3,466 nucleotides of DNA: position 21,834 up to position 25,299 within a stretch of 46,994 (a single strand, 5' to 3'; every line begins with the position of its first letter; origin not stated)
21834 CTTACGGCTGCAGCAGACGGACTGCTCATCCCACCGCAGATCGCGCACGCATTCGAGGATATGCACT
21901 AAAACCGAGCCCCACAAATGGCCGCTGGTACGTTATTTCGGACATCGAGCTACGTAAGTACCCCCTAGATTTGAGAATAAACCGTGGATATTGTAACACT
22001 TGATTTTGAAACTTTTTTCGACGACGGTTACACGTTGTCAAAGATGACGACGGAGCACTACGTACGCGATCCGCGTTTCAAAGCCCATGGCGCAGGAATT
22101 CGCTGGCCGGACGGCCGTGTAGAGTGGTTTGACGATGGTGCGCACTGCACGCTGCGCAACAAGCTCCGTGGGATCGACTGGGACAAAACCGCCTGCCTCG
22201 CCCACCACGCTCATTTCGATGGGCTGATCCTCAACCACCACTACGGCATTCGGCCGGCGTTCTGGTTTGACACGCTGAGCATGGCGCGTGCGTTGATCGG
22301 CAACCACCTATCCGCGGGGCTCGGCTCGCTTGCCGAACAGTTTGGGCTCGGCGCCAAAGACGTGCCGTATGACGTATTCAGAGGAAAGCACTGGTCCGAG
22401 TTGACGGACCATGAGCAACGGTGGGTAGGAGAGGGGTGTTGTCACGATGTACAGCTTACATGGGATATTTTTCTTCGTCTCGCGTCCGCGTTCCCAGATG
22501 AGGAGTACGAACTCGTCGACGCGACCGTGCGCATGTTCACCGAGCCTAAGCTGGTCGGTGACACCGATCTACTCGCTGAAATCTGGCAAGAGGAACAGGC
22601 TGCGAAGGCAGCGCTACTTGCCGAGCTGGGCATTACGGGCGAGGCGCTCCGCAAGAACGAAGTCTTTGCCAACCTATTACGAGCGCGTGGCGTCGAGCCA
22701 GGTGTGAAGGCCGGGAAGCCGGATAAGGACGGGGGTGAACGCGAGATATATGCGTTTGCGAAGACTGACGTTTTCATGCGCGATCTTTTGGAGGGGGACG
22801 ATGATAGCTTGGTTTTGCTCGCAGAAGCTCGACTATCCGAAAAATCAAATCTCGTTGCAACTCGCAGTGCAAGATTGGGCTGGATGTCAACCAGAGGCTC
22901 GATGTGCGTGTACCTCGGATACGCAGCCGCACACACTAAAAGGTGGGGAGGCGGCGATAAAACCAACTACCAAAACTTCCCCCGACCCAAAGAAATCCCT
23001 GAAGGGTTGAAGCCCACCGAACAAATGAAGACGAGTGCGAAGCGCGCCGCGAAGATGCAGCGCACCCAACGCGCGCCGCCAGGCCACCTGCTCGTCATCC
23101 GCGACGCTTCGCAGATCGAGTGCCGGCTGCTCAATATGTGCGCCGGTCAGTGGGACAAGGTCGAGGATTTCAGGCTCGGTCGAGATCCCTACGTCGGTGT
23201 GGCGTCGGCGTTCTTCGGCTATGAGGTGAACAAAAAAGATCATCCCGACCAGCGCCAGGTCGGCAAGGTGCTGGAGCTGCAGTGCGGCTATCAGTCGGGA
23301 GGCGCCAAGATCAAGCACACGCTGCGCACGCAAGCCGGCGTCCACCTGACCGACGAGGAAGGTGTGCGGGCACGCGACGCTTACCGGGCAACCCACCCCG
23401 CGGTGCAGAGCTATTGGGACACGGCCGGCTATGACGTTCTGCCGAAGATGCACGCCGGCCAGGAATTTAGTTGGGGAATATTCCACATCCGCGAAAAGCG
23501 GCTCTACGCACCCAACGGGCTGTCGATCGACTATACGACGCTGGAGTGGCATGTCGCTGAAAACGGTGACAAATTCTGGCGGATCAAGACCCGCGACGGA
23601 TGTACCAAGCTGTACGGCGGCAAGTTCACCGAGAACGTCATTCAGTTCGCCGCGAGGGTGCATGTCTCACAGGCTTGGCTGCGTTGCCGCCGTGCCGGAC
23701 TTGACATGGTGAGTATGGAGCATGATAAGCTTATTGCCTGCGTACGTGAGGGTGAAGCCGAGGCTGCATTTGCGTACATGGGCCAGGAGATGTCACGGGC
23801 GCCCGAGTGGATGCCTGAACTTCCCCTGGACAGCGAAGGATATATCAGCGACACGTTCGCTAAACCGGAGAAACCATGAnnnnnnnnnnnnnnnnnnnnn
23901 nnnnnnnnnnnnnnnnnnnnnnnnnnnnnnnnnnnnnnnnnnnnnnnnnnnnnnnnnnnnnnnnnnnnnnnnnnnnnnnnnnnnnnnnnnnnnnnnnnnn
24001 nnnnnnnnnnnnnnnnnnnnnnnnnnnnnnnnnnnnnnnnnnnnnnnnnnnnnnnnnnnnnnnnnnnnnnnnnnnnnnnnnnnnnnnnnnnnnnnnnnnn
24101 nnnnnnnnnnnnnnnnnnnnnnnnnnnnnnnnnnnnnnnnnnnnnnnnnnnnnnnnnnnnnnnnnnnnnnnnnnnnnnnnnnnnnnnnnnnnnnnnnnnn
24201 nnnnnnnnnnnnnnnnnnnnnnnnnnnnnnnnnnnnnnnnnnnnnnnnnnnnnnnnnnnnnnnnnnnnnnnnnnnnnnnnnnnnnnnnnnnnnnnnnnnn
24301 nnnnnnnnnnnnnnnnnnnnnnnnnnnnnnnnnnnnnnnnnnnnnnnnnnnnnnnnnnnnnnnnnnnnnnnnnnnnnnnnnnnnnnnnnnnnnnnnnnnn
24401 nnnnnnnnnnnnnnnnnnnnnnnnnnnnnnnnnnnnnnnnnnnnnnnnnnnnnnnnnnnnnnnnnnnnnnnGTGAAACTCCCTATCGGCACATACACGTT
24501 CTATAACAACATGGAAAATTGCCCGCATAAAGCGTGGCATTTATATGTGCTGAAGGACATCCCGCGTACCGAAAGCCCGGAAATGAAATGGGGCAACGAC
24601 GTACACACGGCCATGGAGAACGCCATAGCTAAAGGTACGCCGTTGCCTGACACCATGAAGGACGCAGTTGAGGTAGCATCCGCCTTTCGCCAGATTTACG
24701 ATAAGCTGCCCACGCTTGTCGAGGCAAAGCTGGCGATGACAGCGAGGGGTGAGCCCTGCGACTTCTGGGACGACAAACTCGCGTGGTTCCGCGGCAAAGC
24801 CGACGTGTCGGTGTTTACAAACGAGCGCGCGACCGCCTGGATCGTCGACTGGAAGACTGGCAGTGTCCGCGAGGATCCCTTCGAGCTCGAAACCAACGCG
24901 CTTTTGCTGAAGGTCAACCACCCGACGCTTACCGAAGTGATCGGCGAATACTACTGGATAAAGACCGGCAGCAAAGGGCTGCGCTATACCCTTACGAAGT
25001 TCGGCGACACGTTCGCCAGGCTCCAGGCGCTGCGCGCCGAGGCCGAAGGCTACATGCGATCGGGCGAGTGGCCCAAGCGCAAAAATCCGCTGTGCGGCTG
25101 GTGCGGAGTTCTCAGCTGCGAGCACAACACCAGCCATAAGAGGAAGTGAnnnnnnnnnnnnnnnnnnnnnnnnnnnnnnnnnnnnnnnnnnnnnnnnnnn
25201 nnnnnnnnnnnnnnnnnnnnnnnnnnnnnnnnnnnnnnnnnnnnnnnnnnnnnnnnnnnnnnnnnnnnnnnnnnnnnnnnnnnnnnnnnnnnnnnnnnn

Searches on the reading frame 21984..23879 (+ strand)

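Call 15: search_protein_families(library=pfam, proteins=[window:21984-23879:+], max_evalue=0.01)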
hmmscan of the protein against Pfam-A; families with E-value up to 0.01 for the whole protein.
window:21984-23879:+ (631 aa): 3 families
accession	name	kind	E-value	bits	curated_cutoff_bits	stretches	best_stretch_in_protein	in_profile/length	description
PF00476.26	DNA_pol_A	-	7.7e-11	42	34.3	1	330-480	129-257/381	DNA polymerase family A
PF01612.26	DNA_pol_A_exo1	-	0.0032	17.7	23.6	1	32-120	37-127/173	3'-5' exonuclease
PF03534.18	SpvB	-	0.0052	16.5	22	1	521-569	115-164/287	Salmonella virulence plasmid 65kDa B protein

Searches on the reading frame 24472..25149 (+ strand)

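Call 15: search_protein_families(library=pfam, proteins=[window:24472-25149:+], max_evalue=0.01)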
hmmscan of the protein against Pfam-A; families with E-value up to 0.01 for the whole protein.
window:24472-25149:+ (225 aa): 1 family
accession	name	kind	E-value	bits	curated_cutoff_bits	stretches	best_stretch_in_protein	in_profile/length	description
PF12705.13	PDDEXK_1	-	7.6e-10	39.6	22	1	11-214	7-243/247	PD-(D/E)XK nuclease superfamily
